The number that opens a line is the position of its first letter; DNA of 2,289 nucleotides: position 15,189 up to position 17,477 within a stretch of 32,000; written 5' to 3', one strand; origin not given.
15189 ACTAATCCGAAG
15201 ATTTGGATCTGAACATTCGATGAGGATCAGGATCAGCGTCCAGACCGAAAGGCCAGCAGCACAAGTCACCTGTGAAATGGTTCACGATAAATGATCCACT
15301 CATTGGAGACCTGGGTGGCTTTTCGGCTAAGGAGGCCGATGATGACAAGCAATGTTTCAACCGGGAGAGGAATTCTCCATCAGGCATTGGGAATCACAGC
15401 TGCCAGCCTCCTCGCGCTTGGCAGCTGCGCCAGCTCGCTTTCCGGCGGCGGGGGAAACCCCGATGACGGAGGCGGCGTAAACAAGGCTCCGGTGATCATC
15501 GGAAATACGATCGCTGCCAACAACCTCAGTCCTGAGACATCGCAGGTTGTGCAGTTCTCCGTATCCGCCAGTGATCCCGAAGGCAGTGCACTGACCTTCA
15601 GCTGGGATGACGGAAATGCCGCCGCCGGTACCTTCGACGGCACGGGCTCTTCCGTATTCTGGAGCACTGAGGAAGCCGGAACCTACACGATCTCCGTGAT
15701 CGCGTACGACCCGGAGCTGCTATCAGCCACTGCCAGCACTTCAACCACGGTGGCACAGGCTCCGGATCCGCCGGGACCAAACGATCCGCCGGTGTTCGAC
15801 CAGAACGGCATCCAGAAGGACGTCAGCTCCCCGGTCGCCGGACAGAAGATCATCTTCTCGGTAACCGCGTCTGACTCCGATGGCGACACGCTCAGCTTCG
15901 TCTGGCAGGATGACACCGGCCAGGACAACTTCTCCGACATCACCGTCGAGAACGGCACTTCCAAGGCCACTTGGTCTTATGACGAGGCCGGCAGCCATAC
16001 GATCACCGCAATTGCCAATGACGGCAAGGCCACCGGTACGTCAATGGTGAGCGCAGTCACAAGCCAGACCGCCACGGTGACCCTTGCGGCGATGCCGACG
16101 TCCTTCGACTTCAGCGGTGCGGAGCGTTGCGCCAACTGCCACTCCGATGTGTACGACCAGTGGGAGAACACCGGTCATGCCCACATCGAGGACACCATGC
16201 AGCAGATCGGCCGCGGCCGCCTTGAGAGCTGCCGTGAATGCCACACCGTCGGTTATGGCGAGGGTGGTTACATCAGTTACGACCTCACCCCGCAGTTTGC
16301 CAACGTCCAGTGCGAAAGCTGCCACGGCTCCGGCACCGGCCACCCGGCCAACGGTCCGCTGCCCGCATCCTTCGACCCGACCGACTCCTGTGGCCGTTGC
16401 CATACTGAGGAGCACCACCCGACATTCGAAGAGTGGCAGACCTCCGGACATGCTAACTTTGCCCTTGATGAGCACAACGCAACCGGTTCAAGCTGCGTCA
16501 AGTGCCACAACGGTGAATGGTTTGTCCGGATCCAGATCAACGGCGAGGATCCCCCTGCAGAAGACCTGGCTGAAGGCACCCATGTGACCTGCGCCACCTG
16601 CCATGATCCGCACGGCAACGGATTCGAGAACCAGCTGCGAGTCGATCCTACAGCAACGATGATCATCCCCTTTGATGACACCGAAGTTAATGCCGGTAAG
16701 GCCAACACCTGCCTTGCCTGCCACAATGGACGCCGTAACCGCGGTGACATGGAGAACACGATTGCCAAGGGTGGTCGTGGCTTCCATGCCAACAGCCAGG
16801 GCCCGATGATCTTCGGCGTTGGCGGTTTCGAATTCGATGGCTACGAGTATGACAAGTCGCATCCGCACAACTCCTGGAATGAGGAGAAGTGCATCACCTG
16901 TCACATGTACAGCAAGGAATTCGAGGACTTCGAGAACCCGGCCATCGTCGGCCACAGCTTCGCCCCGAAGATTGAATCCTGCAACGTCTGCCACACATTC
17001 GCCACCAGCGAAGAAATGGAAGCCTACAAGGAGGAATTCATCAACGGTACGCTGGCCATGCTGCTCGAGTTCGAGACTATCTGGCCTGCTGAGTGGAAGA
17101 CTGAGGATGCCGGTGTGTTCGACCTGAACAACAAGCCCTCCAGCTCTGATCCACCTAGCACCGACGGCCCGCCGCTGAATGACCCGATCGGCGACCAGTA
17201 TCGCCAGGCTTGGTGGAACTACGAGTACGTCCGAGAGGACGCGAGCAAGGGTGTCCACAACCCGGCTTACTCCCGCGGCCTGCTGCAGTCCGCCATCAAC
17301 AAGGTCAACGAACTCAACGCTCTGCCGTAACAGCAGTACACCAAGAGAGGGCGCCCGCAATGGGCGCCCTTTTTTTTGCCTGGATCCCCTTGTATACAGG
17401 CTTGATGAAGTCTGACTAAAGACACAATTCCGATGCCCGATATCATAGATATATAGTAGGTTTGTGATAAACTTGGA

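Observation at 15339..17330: Nonaheme lipoprotein cytochrome fused to two PKD/cadherin-like repeats: candidate cell-surface electron-transfer protein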

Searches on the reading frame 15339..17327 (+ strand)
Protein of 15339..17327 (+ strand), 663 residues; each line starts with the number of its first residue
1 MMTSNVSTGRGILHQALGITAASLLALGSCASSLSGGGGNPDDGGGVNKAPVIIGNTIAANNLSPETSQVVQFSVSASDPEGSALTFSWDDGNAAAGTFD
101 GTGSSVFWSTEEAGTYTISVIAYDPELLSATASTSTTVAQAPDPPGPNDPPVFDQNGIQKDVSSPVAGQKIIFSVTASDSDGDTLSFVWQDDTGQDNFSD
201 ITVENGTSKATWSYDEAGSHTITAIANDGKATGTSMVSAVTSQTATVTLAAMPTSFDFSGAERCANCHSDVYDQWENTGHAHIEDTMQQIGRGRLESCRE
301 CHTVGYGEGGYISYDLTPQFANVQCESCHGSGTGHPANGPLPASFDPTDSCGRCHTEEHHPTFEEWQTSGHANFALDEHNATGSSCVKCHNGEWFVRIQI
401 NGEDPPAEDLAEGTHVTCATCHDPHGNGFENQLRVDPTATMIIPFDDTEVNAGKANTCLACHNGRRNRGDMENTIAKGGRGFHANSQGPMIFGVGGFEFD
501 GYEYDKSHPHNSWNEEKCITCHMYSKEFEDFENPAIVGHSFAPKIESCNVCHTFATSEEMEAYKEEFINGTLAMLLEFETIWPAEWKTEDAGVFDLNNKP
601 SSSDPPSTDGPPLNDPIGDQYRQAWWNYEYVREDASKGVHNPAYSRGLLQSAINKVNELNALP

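Call 5: search_protein_families(library=pfam, proteins=[window:15339-17327:+], max_evalue=0.01)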
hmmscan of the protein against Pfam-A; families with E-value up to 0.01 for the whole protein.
window:15339-17327:+ (663 aa): 11 families
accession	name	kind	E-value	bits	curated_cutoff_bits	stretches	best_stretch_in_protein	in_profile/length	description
PF14522.11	Cytochrome_C7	-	1.5e-12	47.5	24.8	2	373-463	2-67/67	Cytochrome c7 and related cytochrome c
PF22113.1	Mtrc-MtrF_II-IV_dom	-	1.8e-11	44.4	30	3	452-563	25-138/176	Outer membrane cytochrome MtrC/MtrF-like, domains II/IV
PF13435.11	Cytochrome_C554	-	5.9e-11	43.6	20.8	1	264-330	2-84/84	Cytochrome c554 and c-prime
PF00801.26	PKD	-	8.1e-08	32.6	23.5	2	59-129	5-72/80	PKD domain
PF14537.11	Cytochrom_c3_2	-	3.3e-07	31.1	25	0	509-554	20-66/79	Cytochrome c3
PF17963.7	Big_9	-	2.5e-05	25.5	23.6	0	148-237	1-86/89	Bacterial Ig domain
PF02335.20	Cytochrom_C552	-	8.8e-05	22.1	24.1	1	502-657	232-374/438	Cytochrome c552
PF09699.15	Paired_CXXCH_1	-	0.00012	22.1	20.6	1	417-464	8-38/41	Doubled CXXCH motif (Paired_CXXCH_1)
PF00630.25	Filamin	-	0.0016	19.7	26.9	0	161-228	17-84/93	Filamin/ABP280 repeat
PF17803.7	Cadherin_4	-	0.0016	19.4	25.1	1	46-99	9-61/71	Bacterial cadherin-like domain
PF06832.18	BiPBP_C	-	0.005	17.2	26.8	0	207-232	61-86/90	Penicillin-Binding Protein C-terminus Family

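Call 6: search_protein_families(library=ncbifam, proteins=[window:15339-17327:+], max_evalue=0.01)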
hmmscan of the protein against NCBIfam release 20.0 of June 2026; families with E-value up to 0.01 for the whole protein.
window:15339-17327:+ (663 aa): 10 families
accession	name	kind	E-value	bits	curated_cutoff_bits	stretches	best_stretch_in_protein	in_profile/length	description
NF041198.1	UshA_like_PCGU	equivalog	8.9e-23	80.6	275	1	224-364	373-517/519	UshA-like (seleno)protein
NF038112.1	myxo_dep_M36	subfamily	6.3e-07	26.9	1500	1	47-221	1285-1445/1604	myxosortase-dependent M36 family metallopeptidase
NF041028.1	decahem_GSU2203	exception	1.8e-06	27.4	325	0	242-436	18-196/317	GSU2203 family decaheme c-type cytochrome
NF040886.1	cyt_C_like_Sec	equivalog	2.6e-05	23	250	1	237-282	24-66/423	multiheme c-type cytochrome (seleno)protein ExtKL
TIGR03508.1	decahem_SO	subfamily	5e-05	22.9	192.2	0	385-569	4-167/258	DmsE family decaheme c-type cytochrome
NF043010.1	Cyt554_Nsmonas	equivalog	0.00012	21.5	400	1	243-333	14-119/238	cytochrome c-550 CycA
TIGR04257.1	nanowire_3heme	domain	0.00036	20.6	40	0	367-424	8-60/75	c(7)-type cytochrome triheme domain-containing protein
TIGR01905.1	paired_CXXCH_1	subfamily_domain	0.00089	19.1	25.2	0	417-436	8-27/41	doubled CXXCH domain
TIGR03153.1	cytochr_NrfH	equivalog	0.0012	18.9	134.2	0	506-566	19-71/138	cytochrome c nitrite reductase small subunit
NF008659.0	PRK11659.1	equivalog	0.0083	15.8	184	1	370-466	33-121/188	cytochrome c nitrite reductase pentaheme subunit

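Call 7: search_solved_structures(query=window:15339-17327:+, max_evalue=1, show_alignments=3)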
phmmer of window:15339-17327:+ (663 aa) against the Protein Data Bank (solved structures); distinct sequences matched with E-value up to 1: 10.
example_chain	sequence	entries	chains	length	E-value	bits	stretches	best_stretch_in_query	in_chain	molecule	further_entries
6i5b_A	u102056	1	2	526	4.8e-09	38.5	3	274-357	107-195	Uncharacterized protein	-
1bvb_A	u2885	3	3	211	3.5e-05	25.7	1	257-334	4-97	CYTOCHROME C-554 | CYTOCHROME C554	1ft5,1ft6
4l9d_A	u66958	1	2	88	0.00014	23.7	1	166-233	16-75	Protease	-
6bxu_A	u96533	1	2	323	0.011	17.5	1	114-238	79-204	Protocadherin-15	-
6aem_A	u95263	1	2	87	0.014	17.2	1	69-138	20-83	PKD domain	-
5ze8_A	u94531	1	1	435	0.023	16.4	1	260-282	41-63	cytochrome c552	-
5w1d_A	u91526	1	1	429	0.037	15.7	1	114-238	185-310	Protocadherin-15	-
11iy_C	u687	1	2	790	0.12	14.1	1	114-238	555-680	Protocadherin-15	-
5uz8_A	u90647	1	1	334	0.5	12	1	149-230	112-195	Cadherin-23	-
4jgu_A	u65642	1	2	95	0.74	11.5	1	48-124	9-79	ColH protein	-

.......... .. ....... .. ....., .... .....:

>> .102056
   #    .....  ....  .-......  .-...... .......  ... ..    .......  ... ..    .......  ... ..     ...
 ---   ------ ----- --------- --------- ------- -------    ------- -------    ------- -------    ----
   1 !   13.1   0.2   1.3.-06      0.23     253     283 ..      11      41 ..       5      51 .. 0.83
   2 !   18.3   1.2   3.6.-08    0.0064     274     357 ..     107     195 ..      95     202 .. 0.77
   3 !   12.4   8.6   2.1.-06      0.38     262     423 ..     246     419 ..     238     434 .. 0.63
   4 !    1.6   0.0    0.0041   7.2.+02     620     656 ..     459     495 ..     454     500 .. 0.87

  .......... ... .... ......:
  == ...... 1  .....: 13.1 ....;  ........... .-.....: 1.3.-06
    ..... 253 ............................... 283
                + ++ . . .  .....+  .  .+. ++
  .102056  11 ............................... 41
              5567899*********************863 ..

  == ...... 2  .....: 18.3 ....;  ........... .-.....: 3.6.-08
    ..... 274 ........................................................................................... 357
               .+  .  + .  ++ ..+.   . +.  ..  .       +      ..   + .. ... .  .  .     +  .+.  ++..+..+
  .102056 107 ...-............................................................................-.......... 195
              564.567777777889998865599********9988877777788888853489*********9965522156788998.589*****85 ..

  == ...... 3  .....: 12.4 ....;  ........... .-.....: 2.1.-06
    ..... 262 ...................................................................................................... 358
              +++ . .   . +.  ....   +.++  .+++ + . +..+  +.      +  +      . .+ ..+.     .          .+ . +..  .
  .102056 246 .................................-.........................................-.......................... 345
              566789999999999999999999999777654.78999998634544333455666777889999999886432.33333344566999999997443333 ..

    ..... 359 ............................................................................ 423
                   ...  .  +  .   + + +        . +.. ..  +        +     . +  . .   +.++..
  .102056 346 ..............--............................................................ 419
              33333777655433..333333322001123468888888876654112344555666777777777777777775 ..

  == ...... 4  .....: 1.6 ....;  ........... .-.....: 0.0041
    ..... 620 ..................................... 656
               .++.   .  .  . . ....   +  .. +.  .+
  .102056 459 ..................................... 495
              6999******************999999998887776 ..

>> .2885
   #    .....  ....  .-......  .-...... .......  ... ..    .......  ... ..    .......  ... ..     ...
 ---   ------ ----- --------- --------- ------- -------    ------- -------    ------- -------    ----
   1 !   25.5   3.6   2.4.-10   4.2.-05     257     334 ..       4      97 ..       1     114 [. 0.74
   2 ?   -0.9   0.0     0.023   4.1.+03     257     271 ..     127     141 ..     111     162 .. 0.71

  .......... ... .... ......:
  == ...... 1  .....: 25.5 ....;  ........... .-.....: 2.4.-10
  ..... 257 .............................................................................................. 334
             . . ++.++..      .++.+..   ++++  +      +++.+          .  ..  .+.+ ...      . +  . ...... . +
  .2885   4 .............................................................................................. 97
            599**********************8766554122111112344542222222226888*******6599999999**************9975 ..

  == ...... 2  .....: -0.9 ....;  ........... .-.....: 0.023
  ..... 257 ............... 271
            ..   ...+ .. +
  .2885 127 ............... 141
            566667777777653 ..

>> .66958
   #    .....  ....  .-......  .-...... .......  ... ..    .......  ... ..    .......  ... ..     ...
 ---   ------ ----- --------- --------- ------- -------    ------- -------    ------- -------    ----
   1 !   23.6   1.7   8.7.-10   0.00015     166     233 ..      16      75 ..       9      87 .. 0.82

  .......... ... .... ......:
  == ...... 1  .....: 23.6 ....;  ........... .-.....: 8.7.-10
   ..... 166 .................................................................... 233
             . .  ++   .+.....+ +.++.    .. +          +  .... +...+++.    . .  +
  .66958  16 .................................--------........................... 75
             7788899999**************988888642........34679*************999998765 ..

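Call 8: find_homologous_proteins(query=window:15339-17327:+, max_evalue=0.001)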
Query window:15339-17327:+ (663 aa): 1545 proteins with E <= 0.001 among 8000 candidates; the best 120 are listed.
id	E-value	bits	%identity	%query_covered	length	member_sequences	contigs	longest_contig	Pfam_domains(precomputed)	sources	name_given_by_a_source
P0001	0.0e+0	1558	100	100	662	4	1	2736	PF14537.12,PF00801.27,PF13435.12,PF14522.12,PF22113.2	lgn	-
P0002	0.0e+0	1287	81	100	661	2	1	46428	PF09699.16,PF14537.12,PF00801.27,PF13435.12,PF17963.8,PF14522.12,PF18911.7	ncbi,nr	ncbi:hypothetical protein KDL44_14930 [bacterium]|nr:hypothetical protein [bacterium]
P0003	0.0e+0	1012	65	100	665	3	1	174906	PF09699.16,PF14537.12,PF00801.27,PF13435.12,PF17963.8,PF17803.8,PF02335.21,PF14522.12,PF18911.7,PF22113.2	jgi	jgi:hypothetical protein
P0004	0.0e+0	1012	64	100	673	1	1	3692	PF14537.12,PF22352.3,PF00801.27,PF13435.12,PF17963.8,PF02335.21,PF14522.12,PF18911.7,PF22113.2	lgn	-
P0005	1.0e-261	888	58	99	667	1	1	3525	PF14537.12,PF00801.27,PF13435.12,PF17963.8,PF06832.19,PF02335.21,PF14522.12,PF18911.7,PF22113.2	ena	-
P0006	1.4e-260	885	58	99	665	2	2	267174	PF09699.16,PF14537.12,PF22352.3,PF00801.27,PF13435.12,PF17963.8,PF02335.21,PF14522.12,PF18911.7,PF22113.2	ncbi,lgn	-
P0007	1.1e-243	829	55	99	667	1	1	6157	PF09699.16,PF14537.12,PF00801.27,PF13435.12,PF02335.21,PF14522.12,PF18911.7,PF22113.2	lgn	-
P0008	1.3e-212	726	50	96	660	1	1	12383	PF09699.16,PF14537.12,PF00801.27,PF13435.12,PF17963.8,PF17892.8,PF06832.19,PF02335.21,PF14522.12,PF18911.7,PF22113.2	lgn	-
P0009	4.4e-168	579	46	93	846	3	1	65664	PF07495.20,PF09699.16,PF00801.27,PF17892.8,PF14522.12,PF18911.7,PF21027.4,PF22352.3,PF13435.12,PF17963.8,PF02369.23,PF02335.21,PF22113.2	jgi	-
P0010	9.8e-162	558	45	93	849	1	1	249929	PF09699.16,PF14537.12,PF00801.27,PF17892.8,PF14522.12,PF18911.7,PF21027.4,PF22352.3,PF13435.12,PF17963.8,PF02369.23,PF02335.21,PF22113.2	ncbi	-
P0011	2.0e-161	557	43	93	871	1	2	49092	PF09699.16,PF14537.12,PF22352.3,PF00801.27,PF13435.12,PF17963.8,PF02335.21,PF14522.12,PF18911.7,PF22113.2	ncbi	-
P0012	3.0e-157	543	44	90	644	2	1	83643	PF09699.16,PF14537.12,PF00801.27,PF18981.7,PF14522.12,PF18911.7,PF22352.3,PF13435.12,PF17963.8,PF05345.19,PF02335.21,PF19077.7,PF22113.2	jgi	jgi:hypothetical protein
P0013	2.1e-153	531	43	92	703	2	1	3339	PF09699.16,PF14537.12,PF22352.3,PF00801.27,PF13435.12,PF17963.8,PF05345.19,PF02335.21,PF14522.12,PF18911.7,PF22113.2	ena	-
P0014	9.9e-153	528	40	93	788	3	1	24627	PF14537.12,PF00801.27,PF17803.8,PF14522.12,PF18911.7,PF21027.4,PF22352.3,PF13435.12,PF17963.8,PF05345.19,PF02335.21,PF22113.2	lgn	-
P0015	3.6e-150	520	40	100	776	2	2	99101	PF14537.12,PF00801.27,PF17803.8,PF06832.19,PF14522.12,PF18911.7,PF13895.13,PF22352.3,PF13435.12,PF17963.8,PF13927.13,PF02335.21,PF22113.2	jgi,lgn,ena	-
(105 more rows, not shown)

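Call 13: find_encoding_contigs(protein=P0002, flank=10000, max_places=2)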
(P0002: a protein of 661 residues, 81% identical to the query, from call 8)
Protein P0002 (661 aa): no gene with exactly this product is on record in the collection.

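Call 14: find_encoding_contigs(protein=P0003, flank=10000, max_places=2)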
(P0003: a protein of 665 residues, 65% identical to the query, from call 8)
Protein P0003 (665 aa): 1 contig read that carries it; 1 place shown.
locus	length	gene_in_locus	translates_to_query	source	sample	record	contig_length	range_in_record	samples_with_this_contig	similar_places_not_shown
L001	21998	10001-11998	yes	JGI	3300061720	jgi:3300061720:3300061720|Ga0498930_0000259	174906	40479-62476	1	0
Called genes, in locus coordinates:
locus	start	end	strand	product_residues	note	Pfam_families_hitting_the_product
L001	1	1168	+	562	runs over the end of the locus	-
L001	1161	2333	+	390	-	PF05573:NosL (weak)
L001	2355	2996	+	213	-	PF05573:NosL, PF19335:HMBD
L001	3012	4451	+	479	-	PF19335:HMBD, PF25973:BSH_CzcB (weak), PF25954:Beta-barrel_RND_2, PF25975:CzcB_C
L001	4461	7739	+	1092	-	PF00873:ACR_tran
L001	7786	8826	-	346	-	-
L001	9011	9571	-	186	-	PF01569:PAP2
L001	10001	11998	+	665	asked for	PF00801:PKD (faint), PF17803:Cadherin_4 (faint), PF17963:Big_9 (faint), PF18911:PKD_4 (weak), PF22113:Mtrc-MtrF_II-IV_dom (faint), PF09699:Paired_CXXCH_1 (faint), PF13435:Cytochrome_C554, PF02335:Cytochrom_C552, +2 more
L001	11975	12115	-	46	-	-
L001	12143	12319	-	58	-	-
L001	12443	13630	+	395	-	PF14522:Cytochrome_C7 (faint), PF14537:Cytochrom_c3_2 (faint), PF22113:Mtrc-MtrF_II-IV_dom (faint), PF09699:Paired_CXXCH_1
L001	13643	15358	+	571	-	-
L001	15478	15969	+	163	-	PF03264:Cytochrom_NNT (faint), PF22113:Mtrc-MtrF_II-IV_dom (faint), PF14522:Cytochrome_C7 (faint), PF13435:Cytochrome_C554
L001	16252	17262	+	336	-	PF13371:TPR_9 (faint)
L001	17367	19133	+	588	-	-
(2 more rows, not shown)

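Call 16: find_encoding_contigs(protein=P0006, flank=10000, max_places=2)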
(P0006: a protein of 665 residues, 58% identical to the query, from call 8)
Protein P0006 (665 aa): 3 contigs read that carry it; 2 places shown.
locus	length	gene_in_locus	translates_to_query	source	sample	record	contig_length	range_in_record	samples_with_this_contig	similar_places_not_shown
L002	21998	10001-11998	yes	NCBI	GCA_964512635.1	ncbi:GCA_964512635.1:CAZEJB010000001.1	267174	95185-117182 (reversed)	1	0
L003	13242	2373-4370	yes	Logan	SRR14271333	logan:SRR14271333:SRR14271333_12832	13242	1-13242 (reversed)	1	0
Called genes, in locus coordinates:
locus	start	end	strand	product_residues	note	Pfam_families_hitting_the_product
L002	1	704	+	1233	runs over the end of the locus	PF00082:Peptidase_S8, PF17957:Big_7 (faint), PF01833:TIG (faint)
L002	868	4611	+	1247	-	PF00082:Peptidase_S8, PF17957:Big_7, PF01833:TIG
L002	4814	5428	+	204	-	PF25087:GMPPB_C (faint), PF25084:LbH_EIF2B (weak), PF00132:Hexapep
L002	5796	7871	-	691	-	PF00578:AhpC-TSA, PF13905:Thioredoxin_8, PF01436:NHL (faint), PF25021:TEN_NHL (faint)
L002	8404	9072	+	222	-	PF04542:Sigma70_r2, PF07638:Sigma70_ECF (weak), PF04545:Sigma70_r4, PF08281:Sigma70_r4_2 (weak)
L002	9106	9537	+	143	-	-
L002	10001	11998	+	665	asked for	PF00801:PKD (faint), PF17963:Big_9 (weak), PF18911:PKD_4 (faint), PF22352:K319L-like_PKD (weak), PF14522:Cytochrome_C7 (faint), PF13435:Cytochrome_C554 (weak), PF22113:Mtrc-MtrF_II-IV_dom (weak), PF02335:Cytochrom_C552, +2 more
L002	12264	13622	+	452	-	PF03264:Cytochrom_NNT, PF02085:Cytochrom_CIII (faint), PF14522:Cytochrome_C7 (faint), PF14537:Cytochrom_c3_2 (weak)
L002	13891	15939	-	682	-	PF00930:DPPIV_N (faint), PF26550:Tricorn_2nd (faint), PF26549:Tricorn_N, PF07676:PD40 (weak), PF26549:Tricorn_N, PF01738:DLH (weak), PF20434:BD-FAE, PF00326:Peptidase_S9, +1 more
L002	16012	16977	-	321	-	-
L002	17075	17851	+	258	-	PF01209:Ubie_methyltran, PF08241:Methyltransf_11, PF08242:Methyltransf_12, PF13649:Methyltransf_25, PF13847:Methyltransf_31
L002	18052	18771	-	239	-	PF14329:DUF4386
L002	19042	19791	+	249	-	PF00106:adh_short, PF08659:KR, PF23441:SDR (weak), PF13561:adh_short_C2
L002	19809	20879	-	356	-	PF02735:Ku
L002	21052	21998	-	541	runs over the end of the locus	-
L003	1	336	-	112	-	?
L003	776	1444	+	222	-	PF04542:Sigma70_r2, PF07638:Sigma70_ECF (weak), PF04545:Sigma70_r4, PF08281:Sigma70_r4_2 (weak)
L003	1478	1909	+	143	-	-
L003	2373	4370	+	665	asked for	PF00801:PKD (faint), PF17963:Big_9 (weak), PF18911:PKD_4 (faint), PF22352:K319L-like_PKD (weak), PF14522:Cytochrome_C7 (faint), PF13435:Cytochrome_C554 (weak), PF22113:Mtrc-MtrF_II-IV_dom (weak), PF02335:Cytochrom_C552, +2 more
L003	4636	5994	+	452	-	PF03264:Cytochrom_NNT, PF02085:Cytochrom_CIII (faint), PF14522:Cytochrome_C7 (faint), PF14537:Cytochrom_c3_2 (weak)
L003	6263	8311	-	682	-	PF00930:DPPIV_N (faint), PF26550:Tricorn_2nd (faint), PF26549:Tricorn_N, PF07676:PD40 (weak), PF26549:Tricorn_N, PF01738:DLH (weak), PF20434:BD-FAE, PF00326:Peptidase_S9, +1 more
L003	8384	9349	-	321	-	-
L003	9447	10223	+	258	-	PF01209:Ubie_methyltran, PF08241:Methyltransf_11, PF08242:Methyltransf_12, PF13649:Methyltransf_25, PF13847:Methyltransf_31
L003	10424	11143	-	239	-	PF14329:DUF4386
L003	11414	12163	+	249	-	PF00106:adh_short, PF08659:KR, PF23441:SDR (weak), PF13561:adh_short_C2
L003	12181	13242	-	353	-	?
